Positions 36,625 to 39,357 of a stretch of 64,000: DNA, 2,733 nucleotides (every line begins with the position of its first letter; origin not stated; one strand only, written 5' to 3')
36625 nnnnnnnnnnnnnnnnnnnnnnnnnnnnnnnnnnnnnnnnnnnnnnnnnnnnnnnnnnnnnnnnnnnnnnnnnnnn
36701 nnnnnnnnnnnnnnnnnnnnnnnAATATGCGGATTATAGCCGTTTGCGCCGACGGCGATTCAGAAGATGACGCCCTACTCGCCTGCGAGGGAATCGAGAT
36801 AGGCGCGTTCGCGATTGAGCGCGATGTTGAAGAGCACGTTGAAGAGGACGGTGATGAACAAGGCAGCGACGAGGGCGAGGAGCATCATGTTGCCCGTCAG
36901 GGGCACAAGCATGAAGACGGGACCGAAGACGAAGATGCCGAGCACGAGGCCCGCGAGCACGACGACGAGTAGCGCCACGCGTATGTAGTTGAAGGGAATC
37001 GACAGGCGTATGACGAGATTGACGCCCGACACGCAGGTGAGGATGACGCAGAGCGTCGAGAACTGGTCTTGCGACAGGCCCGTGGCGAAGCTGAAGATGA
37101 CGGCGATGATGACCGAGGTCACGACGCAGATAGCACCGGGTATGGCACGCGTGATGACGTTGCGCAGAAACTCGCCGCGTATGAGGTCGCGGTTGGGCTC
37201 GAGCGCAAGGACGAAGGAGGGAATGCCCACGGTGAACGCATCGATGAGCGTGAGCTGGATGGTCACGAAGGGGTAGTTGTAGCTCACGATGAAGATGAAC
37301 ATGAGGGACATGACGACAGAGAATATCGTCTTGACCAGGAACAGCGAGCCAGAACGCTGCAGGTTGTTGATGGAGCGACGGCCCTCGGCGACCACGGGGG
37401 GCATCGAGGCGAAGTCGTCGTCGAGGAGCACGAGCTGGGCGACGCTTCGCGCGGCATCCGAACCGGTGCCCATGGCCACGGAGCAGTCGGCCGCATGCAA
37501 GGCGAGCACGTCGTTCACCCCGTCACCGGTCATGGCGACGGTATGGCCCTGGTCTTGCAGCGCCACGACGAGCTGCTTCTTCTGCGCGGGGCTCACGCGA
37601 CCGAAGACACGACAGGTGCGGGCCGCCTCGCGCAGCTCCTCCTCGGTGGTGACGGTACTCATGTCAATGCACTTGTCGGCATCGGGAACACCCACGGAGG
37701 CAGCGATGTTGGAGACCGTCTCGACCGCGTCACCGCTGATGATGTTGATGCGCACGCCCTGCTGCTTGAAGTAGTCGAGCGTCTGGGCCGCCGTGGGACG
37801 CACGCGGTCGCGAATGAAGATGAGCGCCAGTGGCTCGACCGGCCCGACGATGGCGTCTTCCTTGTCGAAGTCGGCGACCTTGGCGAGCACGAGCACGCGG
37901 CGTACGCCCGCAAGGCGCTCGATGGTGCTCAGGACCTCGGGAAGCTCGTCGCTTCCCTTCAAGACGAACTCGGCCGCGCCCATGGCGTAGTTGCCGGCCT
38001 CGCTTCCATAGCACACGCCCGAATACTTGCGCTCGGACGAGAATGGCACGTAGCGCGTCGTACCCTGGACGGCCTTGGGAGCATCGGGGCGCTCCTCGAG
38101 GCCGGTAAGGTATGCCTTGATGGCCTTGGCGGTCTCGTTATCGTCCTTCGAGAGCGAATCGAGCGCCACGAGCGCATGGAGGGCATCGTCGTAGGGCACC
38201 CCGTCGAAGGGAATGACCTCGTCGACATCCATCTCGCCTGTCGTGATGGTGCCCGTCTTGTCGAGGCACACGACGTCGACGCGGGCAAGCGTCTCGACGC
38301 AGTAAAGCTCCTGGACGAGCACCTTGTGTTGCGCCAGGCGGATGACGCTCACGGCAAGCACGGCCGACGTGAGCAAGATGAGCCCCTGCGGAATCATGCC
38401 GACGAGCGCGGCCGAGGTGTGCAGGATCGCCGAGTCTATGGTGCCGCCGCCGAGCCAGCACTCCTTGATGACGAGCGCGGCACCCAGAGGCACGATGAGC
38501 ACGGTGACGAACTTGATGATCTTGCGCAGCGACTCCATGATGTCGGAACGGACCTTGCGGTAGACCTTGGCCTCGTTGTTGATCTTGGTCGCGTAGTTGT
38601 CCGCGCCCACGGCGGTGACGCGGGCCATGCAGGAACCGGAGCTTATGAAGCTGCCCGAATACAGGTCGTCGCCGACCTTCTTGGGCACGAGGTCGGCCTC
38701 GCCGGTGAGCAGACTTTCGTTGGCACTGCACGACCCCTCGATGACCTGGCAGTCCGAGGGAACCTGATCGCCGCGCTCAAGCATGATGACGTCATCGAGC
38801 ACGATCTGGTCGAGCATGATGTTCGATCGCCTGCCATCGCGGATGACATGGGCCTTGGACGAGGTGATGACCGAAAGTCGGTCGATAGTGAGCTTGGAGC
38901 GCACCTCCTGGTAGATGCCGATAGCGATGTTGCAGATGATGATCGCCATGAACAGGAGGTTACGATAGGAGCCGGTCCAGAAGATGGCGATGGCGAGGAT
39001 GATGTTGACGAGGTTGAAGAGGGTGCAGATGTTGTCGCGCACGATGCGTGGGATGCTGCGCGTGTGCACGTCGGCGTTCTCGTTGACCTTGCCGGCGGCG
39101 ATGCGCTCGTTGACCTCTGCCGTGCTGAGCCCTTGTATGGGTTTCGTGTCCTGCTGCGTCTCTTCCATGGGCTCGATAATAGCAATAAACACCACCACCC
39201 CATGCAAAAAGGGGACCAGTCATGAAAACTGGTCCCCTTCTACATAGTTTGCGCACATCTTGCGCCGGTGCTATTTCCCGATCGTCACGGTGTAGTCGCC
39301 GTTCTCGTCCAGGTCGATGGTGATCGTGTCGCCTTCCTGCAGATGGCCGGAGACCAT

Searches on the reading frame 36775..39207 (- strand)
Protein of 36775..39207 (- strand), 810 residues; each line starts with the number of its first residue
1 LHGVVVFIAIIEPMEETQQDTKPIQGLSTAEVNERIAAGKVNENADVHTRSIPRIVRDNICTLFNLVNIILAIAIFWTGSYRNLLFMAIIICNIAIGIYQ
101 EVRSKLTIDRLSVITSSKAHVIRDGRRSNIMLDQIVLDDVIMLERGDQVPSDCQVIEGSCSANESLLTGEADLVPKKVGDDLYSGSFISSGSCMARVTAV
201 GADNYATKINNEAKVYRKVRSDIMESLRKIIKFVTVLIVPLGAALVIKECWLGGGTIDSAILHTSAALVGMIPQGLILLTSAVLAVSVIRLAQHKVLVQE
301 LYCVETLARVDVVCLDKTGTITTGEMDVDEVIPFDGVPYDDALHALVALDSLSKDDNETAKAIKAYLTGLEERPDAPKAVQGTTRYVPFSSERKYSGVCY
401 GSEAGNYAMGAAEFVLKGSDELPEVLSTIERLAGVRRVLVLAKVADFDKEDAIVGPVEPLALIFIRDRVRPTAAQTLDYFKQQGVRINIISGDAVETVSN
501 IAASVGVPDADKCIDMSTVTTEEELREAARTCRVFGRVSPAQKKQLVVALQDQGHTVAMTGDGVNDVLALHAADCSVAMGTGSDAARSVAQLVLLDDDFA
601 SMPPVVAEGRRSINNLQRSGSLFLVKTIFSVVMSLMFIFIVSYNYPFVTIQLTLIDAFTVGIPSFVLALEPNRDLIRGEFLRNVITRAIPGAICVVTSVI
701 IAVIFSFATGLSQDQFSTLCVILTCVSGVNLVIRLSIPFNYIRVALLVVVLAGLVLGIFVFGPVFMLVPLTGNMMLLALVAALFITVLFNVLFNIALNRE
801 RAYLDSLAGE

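Call 4: search_protein_families(library=pfam, proteins=[window:36775-39207:-], max_evalue=1)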
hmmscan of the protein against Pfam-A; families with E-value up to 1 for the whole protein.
window:36775-39207:- (810 aa): 6 families
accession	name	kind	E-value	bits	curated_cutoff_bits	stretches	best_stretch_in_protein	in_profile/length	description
PF00122.25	E1-E2_ATPase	-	1.7e-41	142.1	28.1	1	115-294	3-181/181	E1-E2 ATPase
PF00702.32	Hydrolase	-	1.3e-21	78.3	26.4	1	310-574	1-191/191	haloacid dehalogenase-like hydrolase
PF08282.18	Hydrolase_3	-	2.7e-05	24.5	20.9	1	555-596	204-245/255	haloacid dehalogenase-like hydrolase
PF00690.31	Cation_ATPase_N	-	0.016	15.3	20.4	1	18-73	10-67/69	Cation transporter/ATPase, N-terminus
PF12710.13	HAD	-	0.092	13.6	27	1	465-570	81-188/189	haloacid dehalogenase-like hydrolase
PF09084.16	NMT1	-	0.14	12.5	20.5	1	473-514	9-54/216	NMT1/THI5 like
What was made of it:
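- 36775..39207 (-): P-type ATPase gene 51 nt upstream of TrkH-L (context; not an obligatory part). Pfam E1-E2_ATPase and Hydrolase (call 4).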

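Call 9: search_protein_families(library=ncbifam, proteins=[window:36775-39207:-], max_evalue=1)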
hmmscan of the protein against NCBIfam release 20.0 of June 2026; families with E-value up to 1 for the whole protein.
window:36775-39207:- (810 aa): 29 families (the best 25 are shown)
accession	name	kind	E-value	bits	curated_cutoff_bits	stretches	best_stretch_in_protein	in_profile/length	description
TIGR01647.1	ATPase-IIIA_H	equivalog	5.1e-76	256.4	615.5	1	26-658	1-636/755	plasma-membrane proton-efflux P-type ATPase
TIGR01525.1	ATPase-IB_hvy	subfamily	7.4e-74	249.6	346.25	2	68-507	2-426/560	heavy metal translocating P-type ATPase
TIGR01494.1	ATPase_P-type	subfamily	5.9e-71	239.3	62.3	3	87-335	3-236/478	HAD-IC family P-type ATPase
TIGR01522.1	ATPase-IIA2_Ca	equivalog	4.7e-64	216.5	798.3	1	78-701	77-737/854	calcium-transporting P-type ATPase, PMR1-type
TIGR01517.1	ATPase-IIB_Ca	equivalog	3.8e-57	194.1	507.05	1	83-693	121-769/882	calcium-translocating P-type ATPase, PMCA-type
TIGR01116.1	ATPase-IIA1_Ca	equivalog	4.9e-57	193.6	703.4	2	389-709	381-695/799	calcium-translocating P-type ATPase, SERCA-type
TIGR01106.1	ATPase-IIC_X-K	subfamily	1.5e-53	182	946.1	2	494-672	625-801/997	Na,H/K antiporter P-type ATPase subunit alpha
TIGR01511.1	ATPase-IB1_Cu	subfamily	3.1e-52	178.2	397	3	88-371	47-316/542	copper-translocating P-type ATPase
TIGR01512.1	ATPase-IB2_Cd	subfamily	8e-51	173.2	313.5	3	69-333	3-257/494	cadmium family heavy metal-translocating P-type ATPase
TIGR01523.1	ATPase-IID_K-Na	equivalog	5e-50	170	645.05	3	454-671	578-813/997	potassium/sodium efflux P-type ATPase, fungal-type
TIGR01524.1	ATPase-IIIB_Mg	equivalog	9.9e-49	166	610.75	1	24-784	31-839/867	magnesium-translocating P-type ATPase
TIGR01657.1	P-ATPase-V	hypoth_equivalog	2.4e-41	141.3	618.25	4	520-713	768-957/1055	ATP13A2 family polyamine export P-type ATPase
NF011702.0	PRK15122.1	subfamily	2.2e-40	138.5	975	3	467-654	553-740/907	magnesium-translocating P-type ATPase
NF007952.0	PRK10671.1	equivalog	4e-40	137.8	1316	3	88-364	294-573/838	copper-exporting P-type ATPase CopA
TIGR01497.1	kdpB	equivalog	1.3e-38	132.6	527.9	1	81-611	69-565/675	potassium-transporting ATPase subunit KdpB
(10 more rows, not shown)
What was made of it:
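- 36775..39207 (-): Best NCBIfam hits are type IIIA, IB and generic, all but the generic one below cut-off (call 9).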
